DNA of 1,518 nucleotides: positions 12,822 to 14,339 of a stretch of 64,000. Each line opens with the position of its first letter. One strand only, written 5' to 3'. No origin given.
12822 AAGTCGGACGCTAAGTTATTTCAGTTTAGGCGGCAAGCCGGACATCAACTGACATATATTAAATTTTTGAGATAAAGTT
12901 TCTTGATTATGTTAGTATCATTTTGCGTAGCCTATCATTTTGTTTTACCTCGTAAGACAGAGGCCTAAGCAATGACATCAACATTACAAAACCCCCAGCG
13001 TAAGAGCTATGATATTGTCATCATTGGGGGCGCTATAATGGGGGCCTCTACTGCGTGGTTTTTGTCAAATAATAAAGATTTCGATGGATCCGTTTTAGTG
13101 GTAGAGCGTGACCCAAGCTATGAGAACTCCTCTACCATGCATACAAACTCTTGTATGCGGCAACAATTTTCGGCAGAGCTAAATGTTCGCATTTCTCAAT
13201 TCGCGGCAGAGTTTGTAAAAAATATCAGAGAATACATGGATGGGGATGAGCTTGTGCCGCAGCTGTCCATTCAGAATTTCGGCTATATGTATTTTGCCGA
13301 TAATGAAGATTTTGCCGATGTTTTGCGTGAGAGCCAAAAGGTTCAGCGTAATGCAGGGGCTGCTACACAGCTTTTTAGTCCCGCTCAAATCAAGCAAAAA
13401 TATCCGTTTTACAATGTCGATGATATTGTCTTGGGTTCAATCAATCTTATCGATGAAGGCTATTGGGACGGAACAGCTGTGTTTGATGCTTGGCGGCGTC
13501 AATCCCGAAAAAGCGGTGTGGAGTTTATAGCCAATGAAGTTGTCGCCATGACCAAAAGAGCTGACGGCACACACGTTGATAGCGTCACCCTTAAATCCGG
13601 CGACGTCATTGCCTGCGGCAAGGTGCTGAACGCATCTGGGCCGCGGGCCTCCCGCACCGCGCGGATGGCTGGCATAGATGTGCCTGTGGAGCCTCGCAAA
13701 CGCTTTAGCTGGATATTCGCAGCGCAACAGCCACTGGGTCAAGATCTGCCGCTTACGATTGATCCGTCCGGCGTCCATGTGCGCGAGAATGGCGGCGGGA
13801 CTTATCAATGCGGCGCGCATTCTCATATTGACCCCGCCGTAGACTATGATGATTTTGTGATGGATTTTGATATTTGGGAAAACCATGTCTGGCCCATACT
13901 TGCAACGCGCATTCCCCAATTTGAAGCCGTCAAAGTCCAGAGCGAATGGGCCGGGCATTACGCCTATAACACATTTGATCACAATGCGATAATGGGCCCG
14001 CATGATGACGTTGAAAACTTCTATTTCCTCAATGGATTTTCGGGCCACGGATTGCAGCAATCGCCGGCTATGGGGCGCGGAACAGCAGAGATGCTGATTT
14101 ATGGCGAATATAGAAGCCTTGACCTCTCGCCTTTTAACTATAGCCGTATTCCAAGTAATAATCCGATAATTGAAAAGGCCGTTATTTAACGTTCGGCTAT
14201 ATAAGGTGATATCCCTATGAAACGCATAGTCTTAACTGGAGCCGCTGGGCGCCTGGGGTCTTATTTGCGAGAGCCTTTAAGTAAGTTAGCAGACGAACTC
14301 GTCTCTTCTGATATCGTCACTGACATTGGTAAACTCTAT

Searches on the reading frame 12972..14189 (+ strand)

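Call 3: search_protein_families(library=pfam, proteins=[window:12972-14189:+], max_evalue=0.01)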
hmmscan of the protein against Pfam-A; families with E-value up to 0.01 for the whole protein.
window:12972-14189:+ (405 aa): 3 families
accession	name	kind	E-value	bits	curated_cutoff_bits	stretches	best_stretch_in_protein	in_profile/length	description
PF01266.30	DAO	-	7.6e-47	161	27.9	1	14-374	1-353/353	FAD dependent oxidoreductase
PF07992.20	Pyr_redox_2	-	3.1e-06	27.2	26.1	0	174-238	189-250/291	Pyridine nucleotide-disulphide oxidoreductase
PF04820.20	Trp_halogenase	-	0.0009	18.6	21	1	14-226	1-215/458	Tryptophan halogenase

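Call 4: search_protein_families(library=ncbifam, proteins=[window:12972-14189:+], max_evalue=0.01)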
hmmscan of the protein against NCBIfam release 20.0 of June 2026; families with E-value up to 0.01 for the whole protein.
window:12972-14189:+ (405 aa): 16 families
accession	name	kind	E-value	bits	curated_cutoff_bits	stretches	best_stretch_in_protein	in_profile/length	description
TIGR01373.1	soxB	subfamily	1.7e-23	83.1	529.45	1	9-393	26-399/407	sarcosine oxidase subunit beta family protein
NF008425.0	PRK11259.1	equivalog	3e-17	62.7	257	1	11-393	3-375/377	N-methyl-L-tryptophan oxidase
TIGR01377.1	soxA_mon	subfamily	1.8e-12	46.8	479.65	1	13-396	1-378/381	amino oxidase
TIGR03364.1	HpnW_proposed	hypoth_equivalog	6.8e-12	45.1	285.1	1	13-219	1-190/365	TIGR03364 family FAD-dependent oxidoreductase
TIGR02352.1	thiamin_ThiO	equivalog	1.1e-10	41.1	250.8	1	15-239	1-220/351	glycine oxidase ThiO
NF033460.1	glycerol3P_ox_II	equivalog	1.2e-08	34.6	460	1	12-370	1-355/361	type 2 glycerol-3-phosphate oxidase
NF008726.1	PRK11728.1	equivalog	1.9e-08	33.5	299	1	13-237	1-213/389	L-2-hydroxyglutarate oxidase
NF001933.0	PRK00711.1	subfamily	2.3e-08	33.5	383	1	72-246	109-277/429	D-amino acid dehydrogenase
TIGR01988.1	Ubi-OHases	subfamily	2.5e-05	23.3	224.65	1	14-62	1-37/387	ubiquinone biosynthesis hydroxylase, UbiH/UbiF/VisC/COQ6 family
TIGR03377.1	glycerol3P_GlpA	equivalog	5.3e-05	21.9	552.8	1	100-244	77-222/530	anaerobic glycerol-3-phosphate dehydrogenase subunit GlpA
NF050086.1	pipecolate_AmaA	exception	0.00025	19.8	600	0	311-386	319-391/425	L-pipecolate oxidase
NF004356.0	PRK05732.1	equivalog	0.0013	17.7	384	0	11-49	2-41/395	2-octaprenyl-6-methoxyphenyl hydroxylase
NF005788.0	PRK07608.1-3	equivalog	0.0036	16.1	478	0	12-50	2-37/388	UbiH/UbiF family hydroxylase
NF005599.0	PRK07333.1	equivalog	0.0037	15.9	549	0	170-236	124-187/414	ubiquinone biosynthesis hydroxylase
NF006460.0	PRK08849.1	equivalog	0.0045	15.8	598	0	11-70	4-62/386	2-octaprenyl-3-methyl-6-methoxy-1,4-benzoquinol hydroxylase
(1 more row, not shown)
